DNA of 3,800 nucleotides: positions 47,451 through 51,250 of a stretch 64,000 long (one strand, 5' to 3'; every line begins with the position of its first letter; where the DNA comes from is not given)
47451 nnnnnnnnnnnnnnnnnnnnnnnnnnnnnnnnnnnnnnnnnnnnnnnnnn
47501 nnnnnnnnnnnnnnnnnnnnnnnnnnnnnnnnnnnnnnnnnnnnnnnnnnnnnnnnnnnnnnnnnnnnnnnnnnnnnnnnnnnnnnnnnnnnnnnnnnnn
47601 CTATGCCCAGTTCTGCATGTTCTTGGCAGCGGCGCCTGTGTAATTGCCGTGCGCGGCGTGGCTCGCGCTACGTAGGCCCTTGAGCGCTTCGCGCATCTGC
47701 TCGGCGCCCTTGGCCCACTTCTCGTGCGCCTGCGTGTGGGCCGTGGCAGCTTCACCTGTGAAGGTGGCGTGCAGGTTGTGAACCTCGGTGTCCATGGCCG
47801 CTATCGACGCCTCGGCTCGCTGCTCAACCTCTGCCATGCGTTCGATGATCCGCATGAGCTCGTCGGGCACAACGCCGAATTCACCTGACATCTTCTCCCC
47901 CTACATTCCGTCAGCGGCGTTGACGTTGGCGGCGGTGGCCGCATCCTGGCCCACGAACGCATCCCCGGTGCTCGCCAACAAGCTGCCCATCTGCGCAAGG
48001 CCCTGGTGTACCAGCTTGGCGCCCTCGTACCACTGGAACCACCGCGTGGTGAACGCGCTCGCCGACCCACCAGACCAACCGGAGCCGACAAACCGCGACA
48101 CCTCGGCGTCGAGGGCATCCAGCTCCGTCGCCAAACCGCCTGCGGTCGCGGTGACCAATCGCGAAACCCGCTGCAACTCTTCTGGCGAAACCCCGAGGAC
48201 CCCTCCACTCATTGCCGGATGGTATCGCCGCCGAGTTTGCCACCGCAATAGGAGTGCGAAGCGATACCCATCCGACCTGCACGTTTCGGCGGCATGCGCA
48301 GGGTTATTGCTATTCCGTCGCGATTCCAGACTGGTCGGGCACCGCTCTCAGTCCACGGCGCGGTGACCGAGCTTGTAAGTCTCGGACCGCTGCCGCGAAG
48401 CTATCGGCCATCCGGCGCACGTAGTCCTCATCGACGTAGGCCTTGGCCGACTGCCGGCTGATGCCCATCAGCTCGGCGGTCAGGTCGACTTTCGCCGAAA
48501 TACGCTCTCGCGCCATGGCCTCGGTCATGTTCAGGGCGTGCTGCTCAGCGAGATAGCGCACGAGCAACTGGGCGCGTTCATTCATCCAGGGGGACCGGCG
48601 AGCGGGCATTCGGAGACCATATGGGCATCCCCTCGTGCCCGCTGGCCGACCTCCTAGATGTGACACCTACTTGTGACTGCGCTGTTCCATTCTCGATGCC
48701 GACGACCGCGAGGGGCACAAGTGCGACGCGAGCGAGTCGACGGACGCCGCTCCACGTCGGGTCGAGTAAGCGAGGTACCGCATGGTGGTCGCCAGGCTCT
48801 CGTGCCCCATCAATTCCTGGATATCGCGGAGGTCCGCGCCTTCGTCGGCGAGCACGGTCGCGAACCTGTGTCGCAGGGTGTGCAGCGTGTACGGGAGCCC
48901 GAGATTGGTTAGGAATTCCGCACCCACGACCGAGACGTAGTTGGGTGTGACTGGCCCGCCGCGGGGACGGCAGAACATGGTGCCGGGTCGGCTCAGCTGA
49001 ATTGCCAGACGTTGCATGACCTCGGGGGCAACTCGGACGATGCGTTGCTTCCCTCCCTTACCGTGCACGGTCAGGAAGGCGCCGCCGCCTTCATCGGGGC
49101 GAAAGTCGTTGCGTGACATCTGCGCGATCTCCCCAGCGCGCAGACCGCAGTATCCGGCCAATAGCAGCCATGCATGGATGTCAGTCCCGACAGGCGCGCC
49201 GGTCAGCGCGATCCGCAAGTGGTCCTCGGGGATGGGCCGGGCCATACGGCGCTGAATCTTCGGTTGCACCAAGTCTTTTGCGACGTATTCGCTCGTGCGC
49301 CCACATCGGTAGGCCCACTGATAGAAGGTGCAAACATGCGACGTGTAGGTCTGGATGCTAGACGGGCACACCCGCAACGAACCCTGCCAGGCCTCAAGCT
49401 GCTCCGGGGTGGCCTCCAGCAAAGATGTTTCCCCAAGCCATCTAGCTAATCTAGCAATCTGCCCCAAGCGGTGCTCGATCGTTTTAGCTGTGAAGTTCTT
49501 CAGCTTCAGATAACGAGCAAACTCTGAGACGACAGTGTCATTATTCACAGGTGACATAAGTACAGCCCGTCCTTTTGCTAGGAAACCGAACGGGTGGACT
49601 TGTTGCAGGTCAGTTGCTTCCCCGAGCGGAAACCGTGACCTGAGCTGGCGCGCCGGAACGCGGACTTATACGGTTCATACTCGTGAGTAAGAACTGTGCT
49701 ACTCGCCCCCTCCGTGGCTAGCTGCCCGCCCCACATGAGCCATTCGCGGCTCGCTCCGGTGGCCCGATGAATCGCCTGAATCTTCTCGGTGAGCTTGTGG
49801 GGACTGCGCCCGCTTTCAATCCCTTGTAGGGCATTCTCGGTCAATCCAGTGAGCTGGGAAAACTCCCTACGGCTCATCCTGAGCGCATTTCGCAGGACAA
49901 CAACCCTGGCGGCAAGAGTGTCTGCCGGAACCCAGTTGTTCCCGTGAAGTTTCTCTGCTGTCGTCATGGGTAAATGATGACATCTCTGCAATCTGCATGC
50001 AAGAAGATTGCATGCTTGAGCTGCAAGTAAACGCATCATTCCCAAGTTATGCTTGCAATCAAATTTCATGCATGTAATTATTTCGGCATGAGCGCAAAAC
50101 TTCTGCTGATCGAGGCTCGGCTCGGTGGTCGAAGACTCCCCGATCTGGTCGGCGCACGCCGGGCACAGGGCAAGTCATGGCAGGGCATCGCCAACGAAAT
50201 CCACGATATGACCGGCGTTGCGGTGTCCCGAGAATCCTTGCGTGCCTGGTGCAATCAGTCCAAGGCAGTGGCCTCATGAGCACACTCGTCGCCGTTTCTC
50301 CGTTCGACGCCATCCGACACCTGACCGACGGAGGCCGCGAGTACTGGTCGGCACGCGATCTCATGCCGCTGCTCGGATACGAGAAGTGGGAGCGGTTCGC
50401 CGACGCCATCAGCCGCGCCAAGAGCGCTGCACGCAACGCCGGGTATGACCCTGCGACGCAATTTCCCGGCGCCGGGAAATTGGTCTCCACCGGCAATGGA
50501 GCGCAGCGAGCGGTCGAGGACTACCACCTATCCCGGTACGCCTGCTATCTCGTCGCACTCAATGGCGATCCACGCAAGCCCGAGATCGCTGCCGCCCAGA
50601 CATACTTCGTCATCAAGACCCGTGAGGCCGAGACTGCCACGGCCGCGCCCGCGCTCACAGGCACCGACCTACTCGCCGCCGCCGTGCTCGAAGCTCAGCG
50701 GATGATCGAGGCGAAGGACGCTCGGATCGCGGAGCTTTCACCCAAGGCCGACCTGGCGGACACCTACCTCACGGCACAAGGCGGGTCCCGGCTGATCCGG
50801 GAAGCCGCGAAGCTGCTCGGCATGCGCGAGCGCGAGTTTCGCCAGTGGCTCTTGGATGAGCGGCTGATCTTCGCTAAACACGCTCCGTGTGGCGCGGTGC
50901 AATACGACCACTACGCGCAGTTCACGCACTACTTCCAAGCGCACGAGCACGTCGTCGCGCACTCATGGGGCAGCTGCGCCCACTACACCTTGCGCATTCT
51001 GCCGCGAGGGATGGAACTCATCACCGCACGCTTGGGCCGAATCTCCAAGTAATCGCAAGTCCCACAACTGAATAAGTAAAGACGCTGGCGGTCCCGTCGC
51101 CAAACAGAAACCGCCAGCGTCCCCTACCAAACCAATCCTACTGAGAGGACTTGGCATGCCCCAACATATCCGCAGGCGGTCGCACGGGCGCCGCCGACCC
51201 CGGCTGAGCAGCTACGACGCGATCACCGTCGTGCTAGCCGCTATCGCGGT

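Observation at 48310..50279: Intact int-repressor-cro immunity region in the middle of the prophage DNA, with repeated palindromic operator-like motifs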

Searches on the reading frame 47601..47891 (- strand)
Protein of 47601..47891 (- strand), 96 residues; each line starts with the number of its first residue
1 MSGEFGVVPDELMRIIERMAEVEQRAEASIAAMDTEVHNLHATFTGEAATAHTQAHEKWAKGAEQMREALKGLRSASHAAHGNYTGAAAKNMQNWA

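Call 15: search_protein_families(library=pfam, proteins=[window:47601-47891:-], max_evalue=0.01)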
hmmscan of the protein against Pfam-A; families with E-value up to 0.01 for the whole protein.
window:47601-47891:- (96 aa): 2 families
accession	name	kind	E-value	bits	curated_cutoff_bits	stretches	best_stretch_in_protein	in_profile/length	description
PF06013.18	WXG100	-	2.9e-11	43.9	27.3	1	7-86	4-83/86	Proteins of 100 residues with WXG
PF10824.14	T7SS_ESX_EspC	-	2.9e-05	24.9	23.5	1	1-87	1-90/100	Excreted virulence factor EspC, type VII ESX diderm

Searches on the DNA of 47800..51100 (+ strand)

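Call 14: search_dna_similar(query=window:47800-51100:+, collection=phages, mode=distant, max_rows=25)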
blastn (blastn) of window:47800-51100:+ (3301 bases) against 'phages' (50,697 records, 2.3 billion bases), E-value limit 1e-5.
Records with a match: 168; places in all: 181; records where one place covers at least 80% of the query: 1.
Best place of each record, by identity: >=99% 2; 95-99% 11; 80-90% 29; 60-80% 126.
By first word of the organism name: Mycobacterium 97; Gordonia 66; Corynebacterium 5.
By host as written in the record: Gordonia terrae 3612 57; Mycobacterium smegmatis mc2 155 52; Mycobacterium smegmatis mc#155 17; Gordonia terrae CAG3 5; Corynebacterium xerosis 5; Mycobacterium abscessus GD91 2; Gordonia rubripertincta NRRL B-16540 2; Mycobacteriophage smegmatis mc2 155 2; and 26 more.
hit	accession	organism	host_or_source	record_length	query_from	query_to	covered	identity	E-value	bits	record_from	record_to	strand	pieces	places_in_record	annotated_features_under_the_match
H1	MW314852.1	Mycobacterium phage phiGD57-1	GD35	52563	536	3301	84%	96.1%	0e+0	4507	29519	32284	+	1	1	34: tyrosine integrase | 37: antirepressor | 35: immunity repressor | 33: helix-turn-helix DNA binding domain protein | 36: helix-turn-helix DNA binding domain protein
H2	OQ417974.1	Mycobacterium phage prophiCCUG48898T-1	Mycobacterium abscessus CCUG48898T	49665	1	1896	57%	100.0%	0e+0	3420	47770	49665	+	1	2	72: tyrosine integrase | 70: WXG100 protein | 71: helix-turn-helix DNA binding domain protein | 69: WXG100 protein | immunity repressor; PROPHICCUG48898T-1_1; circularly permutated ...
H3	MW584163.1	Mycobacterium phage prophiGD51-1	Mycobacterium abscessus GD51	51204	1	1896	57%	99.9%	0e+0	3412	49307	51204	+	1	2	77: tyrosine integrase | 76: helix-turn-helix DNA binding domain protein | 75: WXG motif protein | immunity repressor; PROPHIGD51-1_1; The location of the phage ... | 74: WXG motif protein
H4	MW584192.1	Mycobacterium phage prophi91-1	Mycobacterium abscessus GD91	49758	1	1896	57%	98.6%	0e+0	3301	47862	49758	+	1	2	72: tyrosine integrase | 71: helix-turn-helix DNA binding domain protein | 70: WXG motif protein | immunity repressor; PROPHIGD91-1_1; The location of the phage ... | 69: WXG motif protein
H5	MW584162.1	Mycobacterium phage prophi104-2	Mycobacterium abscessus GD104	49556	1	1896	57%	98.4%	0e+0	3285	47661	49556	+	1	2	73: tyrosine integrase | 72: helix-turn-helix DNA binding domain protein | 71: WXG motif protein | immunity repressor; PROPHIGD104-2_1; The location of the phage ... | 70: WXG motif protein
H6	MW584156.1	Mycobacterium phage prophiGD44-1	Mycobacterium abscessus GD44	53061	1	1896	57%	97.8%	0e+0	3231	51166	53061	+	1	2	76: tyrosine integrase | 75: helix-turn-helix DNA binding domain protein | 74: WXG motif protein | immunity repressor; ROPHIGD44-1_1; The location of the phage ... | 73: WXG motif protein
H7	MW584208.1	Mycobacterium phage prophi52-1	Mycobacterium abscessus GD52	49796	1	1896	57%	97.6%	0e+0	3213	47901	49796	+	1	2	76: tyrosine integrase | 75: helix-turn-helix DNA binding domain protein | 74: WXG motif protein | immunity repressor; PROPHIGD52-1_1; The location of the phage ... | 73: WXG motif protein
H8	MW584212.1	Mycobacterium phage prophiGD13-2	Mycobacterium abscessus GD13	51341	1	1896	57%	97.2%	0e+0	3177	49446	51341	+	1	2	70: tyrosine integrase | 69: helix-turn-helix DNA binding domain protein | 68: WXG motif protein | immunity repressor; PROPHIGD13-2_1; The location of the phage ... | 67: WXG motif protein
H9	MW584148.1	Mycobacterium phage prophiGD25-1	Mycobacterium abscessus GD25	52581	1879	3301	43%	95.6%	0e+0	2287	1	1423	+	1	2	3: antirepressor | immunity repressor; PROPHIGD57-1_1; The location of the phage ... | 2: hypothetical protein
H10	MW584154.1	Mycobacterium phage prophiGD39-2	Mycobacterium abscessus GD39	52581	1879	3301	43%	95.6%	0e+0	2287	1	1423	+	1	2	3: hypothetical protein | immunity repressor; PROPHIGD39-2_1; The location of the phage ... | 2: antirepressor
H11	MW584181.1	Mycobacterium phage prophi57-1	Mycobacterium abscessus GD57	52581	1879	3301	43%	95.6%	0e+0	2287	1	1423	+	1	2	3: antirepressor | immunity repressor; PROPHIGD57-1_1; The location of the phage ... | 2: hypothetical protein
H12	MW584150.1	Mycobacterium phage prophi100A-2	Mycobacterium abscessus GD100A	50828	536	1814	39%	78.2%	0e+0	1040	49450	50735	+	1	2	71: tyrosine integrase | 70: helix-turn-helix DNA binding domain protein | immunity repressor; PROPHIGD100A-2_1; The location of the phage ...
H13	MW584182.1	Mycobacterium phage prophiGD43A-3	Mycobacterium abscessus GD43A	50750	536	1814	39%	78.2%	0e+0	1040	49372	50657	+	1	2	71: tyrosine integrase | 70: helix-turn-helix DNA binding domain protein | immunity repressor; PROPHIGD43A-3_1; The location of the phage ...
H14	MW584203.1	Mycobacterium phage prophiGD33-1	Mycobacterium abscessus GD33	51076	536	1814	39%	78.2%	0e+0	1040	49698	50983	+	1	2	71: tyrosine integrase | 70: helix-turn-helix DNA binding domain protein | immunity repressor; PROPHIGD33-1_1; The location of the phage ...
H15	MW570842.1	Mycobacterium phage phiT45-1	Mycobacterium abscessus BWH-C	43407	909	2833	42%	70.5%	6e-99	623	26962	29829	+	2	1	34: tyrosine integrase | 37: hypothetical protein | 38: hypothetical protein | 35: immunity repressor | 39: antirepressor | and 1 other names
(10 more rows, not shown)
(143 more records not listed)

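Call 46: get_annotated_region(hit=H1, flank=300)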
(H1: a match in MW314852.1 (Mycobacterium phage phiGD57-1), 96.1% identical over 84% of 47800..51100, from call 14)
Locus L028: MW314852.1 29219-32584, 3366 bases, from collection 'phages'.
description: Mycobacterium phage phiGD57-1, complete genome.
organism: Mycobacterium phage phiGD57-1 (NCBI taxid 2794957)
taxonomy: Viruses; Duplodnaviria; Heunggongvirae; Uroviricota; Caudoviricetes
host: GD35; source: -; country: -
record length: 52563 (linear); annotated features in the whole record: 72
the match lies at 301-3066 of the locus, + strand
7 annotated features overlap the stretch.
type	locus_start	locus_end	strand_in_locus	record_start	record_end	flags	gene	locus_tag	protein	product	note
CDS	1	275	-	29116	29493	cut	32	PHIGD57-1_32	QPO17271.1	ESX complex protein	-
CDS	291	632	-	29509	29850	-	33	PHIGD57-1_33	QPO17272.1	helix-turn-helix DNA binding domain protein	-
CDS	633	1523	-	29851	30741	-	34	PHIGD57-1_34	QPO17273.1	tyrosine integrase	-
CDS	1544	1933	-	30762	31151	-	35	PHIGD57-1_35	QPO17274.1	immunity repressor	-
CDS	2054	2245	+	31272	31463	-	36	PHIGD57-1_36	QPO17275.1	helix-turn-helix DNA binding domain protein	-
CDS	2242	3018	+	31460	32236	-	37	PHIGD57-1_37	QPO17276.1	antirepressor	-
CDS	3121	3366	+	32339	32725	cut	38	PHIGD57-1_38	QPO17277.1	hypothetical protein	-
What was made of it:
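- Checked: Window 48335-51100 is collinear at 96% with the virion genome of phage phiGD57-1 (calls 14, 46).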

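Call 47: get_annotated_region(hit=H12, flank=200)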
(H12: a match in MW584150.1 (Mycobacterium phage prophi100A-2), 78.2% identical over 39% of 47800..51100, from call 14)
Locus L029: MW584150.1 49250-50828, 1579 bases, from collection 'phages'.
description: Mycobacterium phage prophi100A-2, complete genome.
organism: Mycobacterium phage prophi100A-2 (NCBI taxid 2813209)
taxonomy: Viruses; Duplodnaviria; Heunggongvirae; Uroviricota; Caudoviricetes
host: Mycobacterium abscessus GD100A; source: -; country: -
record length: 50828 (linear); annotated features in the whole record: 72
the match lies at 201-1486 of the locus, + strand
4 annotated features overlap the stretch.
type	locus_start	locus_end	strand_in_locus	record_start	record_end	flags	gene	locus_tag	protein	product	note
CDS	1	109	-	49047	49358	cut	69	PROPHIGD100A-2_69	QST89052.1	WXG motif protein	-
CDS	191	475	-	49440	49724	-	70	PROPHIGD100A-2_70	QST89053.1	helix-turn-helix DNA binding domain protein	-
CDS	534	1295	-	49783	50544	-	71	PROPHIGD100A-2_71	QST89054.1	tyrosine integrase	-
misc_feature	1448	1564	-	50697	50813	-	-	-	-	-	immunity repressor; PROPHIGD100A-2_1; The location of the phage attachment site (attP) within the immunity repressor ...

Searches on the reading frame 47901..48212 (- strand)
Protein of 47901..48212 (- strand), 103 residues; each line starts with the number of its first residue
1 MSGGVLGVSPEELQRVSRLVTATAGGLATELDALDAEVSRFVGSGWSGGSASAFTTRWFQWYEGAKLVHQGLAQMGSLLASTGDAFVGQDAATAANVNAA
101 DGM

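Call 15: search_protein_families(library=pfam, proteins=[window:47901-48212:-], max_evalue=0.01)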
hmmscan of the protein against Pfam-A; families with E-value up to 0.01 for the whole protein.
window:47901-48212:- (103 aa): 1 family
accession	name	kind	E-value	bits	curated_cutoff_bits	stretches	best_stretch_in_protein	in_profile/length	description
PF06013.18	WXG100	-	4e-16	59.5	27.3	1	8-90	4-85/86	Proteins of 100 residues with WXG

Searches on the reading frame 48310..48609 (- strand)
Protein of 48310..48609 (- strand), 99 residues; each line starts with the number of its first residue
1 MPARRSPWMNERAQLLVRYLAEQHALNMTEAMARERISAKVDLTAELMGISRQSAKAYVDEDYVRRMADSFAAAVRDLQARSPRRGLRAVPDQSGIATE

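Call 15: search_protein_families(library=pfam, proteins=[window:48310-48570:-], max_evalue=0.01)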
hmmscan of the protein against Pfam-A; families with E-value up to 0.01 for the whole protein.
window:48310-48570:- (86 aa): 0 families

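Call 57: search_protein_families(library=phrogs, proteins=[window:48310-48609:-], max_evalue=0.001)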
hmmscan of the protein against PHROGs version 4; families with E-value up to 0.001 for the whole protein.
window:48310-48609:- (99 aa): 0 families
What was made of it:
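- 48310..48609 (-): Small gene downstream of int, annotated 'helix-turn-helix DNA binding domain protein' in relatives. Role unknown. No Pfam or PHROG hit (calls 15, 57).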
